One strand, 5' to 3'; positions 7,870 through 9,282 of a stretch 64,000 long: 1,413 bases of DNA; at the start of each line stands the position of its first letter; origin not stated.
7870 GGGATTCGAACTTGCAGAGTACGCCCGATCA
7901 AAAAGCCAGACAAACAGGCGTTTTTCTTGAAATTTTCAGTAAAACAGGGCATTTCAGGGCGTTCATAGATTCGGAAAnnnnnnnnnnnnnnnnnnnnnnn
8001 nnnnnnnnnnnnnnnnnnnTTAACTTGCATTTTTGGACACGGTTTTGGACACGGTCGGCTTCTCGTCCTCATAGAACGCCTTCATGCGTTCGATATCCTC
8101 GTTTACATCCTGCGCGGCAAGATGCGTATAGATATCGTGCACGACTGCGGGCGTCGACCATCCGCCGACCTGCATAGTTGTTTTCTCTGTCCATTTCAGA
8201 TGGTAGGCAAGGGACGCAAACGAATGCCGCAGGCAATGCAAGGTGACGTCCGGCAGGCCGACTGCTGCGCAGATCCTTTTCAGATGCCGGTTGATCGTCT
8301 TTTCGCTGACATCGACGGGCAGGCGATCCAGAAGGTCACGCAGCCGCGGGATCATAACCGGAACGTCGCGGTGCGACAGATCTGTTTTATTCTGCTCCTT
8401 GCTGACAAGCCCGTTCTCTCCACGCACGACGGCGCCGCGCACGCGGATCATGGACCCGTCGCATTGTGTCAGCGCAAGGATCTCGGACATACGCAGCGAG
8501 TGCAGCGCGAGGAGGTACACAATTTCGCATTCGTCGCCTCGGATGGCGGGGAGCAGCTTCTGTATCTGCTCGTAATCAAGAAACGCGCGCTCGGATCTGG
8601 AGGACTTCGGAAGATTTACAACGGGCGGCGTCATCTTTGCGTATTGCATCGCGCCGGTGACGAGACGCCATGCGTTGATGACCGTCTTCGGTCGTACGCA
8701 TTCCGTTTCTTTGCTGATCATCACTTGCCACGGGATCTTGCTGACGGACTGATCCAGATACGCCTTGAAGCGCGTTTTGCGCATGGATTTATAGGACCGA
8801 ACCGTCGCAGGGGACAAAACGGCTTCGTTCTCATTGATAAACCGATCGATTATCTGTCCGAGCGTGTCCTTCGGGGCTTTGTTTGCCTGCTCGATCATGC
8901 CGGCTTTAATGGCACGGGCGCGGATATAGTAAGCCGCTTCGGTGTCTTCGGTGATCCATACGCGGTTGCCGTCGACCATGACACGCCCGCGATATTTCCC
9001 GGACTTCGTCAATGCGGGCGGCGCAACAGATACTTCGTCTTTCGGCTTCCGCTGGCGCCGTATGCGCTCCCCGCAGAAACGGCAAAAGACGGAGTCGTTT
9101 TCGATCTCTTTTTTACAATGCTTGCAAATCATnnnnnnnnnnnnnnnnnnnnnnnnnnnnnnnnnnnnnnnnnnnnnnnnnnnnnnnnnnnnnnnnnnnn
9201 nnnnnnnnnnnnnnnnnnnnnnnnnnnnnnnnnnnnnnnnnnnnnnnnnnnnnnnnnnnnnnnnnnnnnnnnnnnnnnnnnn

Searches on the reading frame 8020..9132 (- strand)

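Call 3: search_protein_families(library=pfam, proteins=[window:8020-9132:-], max_evalue=1)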
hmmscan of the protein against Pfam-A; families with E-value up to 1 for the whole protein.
window:8020-9132:- (370 aa): 9 families
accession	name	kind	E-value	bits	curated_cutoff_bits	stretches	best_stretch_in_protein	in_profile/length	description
PF00589.27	Phage_integrase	-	1.2e-07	32.1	27.1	1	275-341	105-171/172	Phage integrase family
PF12773.13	DZR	-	0.00085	19.9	27.3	1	3-25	1-23/45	Double zinc ribbon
PF24460.1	DUF7575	-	0.0014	18.4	28.5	1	3-24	6-27/28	Domain of unknown function (DUF7575)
PF13240.11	Zn_Ribbon_1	-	0.0016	18.6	25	1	3-22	2-21/23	zinc-ribbon domain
PF24258.1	DUF7459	-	0.004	17.8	27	1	3-41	7-43/105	Domain of unknown function (DUF7459)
PF13248.11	Zn_ribbon_3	-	0.03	14.2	27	1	3-24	5-26/26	zinc-ribbon domain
PF17032.10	Zn_ribbon_15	-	0.069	14.4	28.9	1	2-21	54-73/73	zinc-ribbon family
PF10571.15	UPF0547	-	0.15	12.6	29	1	3-21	3-21/26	Uncharacterised protein family UPF0547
PF18912.6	DZR_2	-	0.59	10.4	27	1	2-27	23-49/56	Double zinc ribbon domain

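Call 4: search_protein_families(library=phrogs, proteins=[window:8020-9132:-], max_evalue=1)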
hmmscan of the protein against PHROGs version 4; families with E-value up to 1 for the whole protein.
window:8020-9132:- (370 aa): 14 families
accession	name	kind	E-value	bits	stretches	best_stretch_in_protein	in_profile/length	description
phrog_1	-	integration and excision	1.2e-38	134.8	1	27-362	100-460/611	integrase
phrog_216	-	integration and excision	3.6e-16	60.1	1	172-362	43-248/301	integrase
phrog_7269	-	integration and excision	0.00024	22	1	274-348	7-79/89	integrase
phrog_2546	-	unknown function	0.00031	22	1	1-76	1-66/180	-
phrog_7685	-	integration and excision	0.00062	20.4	1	275-350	162-235/240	integrase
phrog_35951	-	unknown function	0.0044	18.5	1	282-353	7-77/97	-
phrog_10292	-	unknown function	0.0068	17.4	1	1-28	4-30/136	-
phrog_6586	-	unknown function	0.022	15.6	1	1-49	4-52/129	-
phrog_25190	-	integration and excision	0.03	15.6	1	281-350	32-101/109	integrase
phrog_3851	-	unknown function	0.073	14.2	1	2-47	6-49/104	-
phrog_9700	-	unknown function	0.19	11.6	1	2-31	8-37/483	-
phrog_4852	-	unknown function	0.28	11.8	1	2-38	15-53/194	-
phrog_17988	-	unknown function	0.36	12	1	42-77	19-52/61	-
phrog_35647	-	unknown function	0.47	11.5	1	1-19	1-19/45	-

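Call 117: search_protein_families(library=pfam, proteins=[L032:671-1114:+, L031:2782-3177:+, L032:1146-1604:+], max_evalue=0.01)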
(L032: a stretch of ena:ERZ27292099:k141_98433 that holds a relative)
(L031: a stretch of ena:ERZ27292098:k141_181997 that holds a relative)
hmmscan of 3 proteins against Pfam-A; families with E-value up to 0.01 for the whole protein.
L032:671-1114:+ (147 aa): 1 family
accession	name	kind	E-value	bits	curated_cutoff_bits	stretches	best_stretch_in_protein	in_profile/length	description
PF09811.14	Yae1_N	-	3.2e-05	24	27.5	2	95-131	1-37/39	Essential protein Yae1, N terminal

L031:2782-3177:+ (131 aa): 0 families

L032:1146-1604:+ (152 aa): 0 families
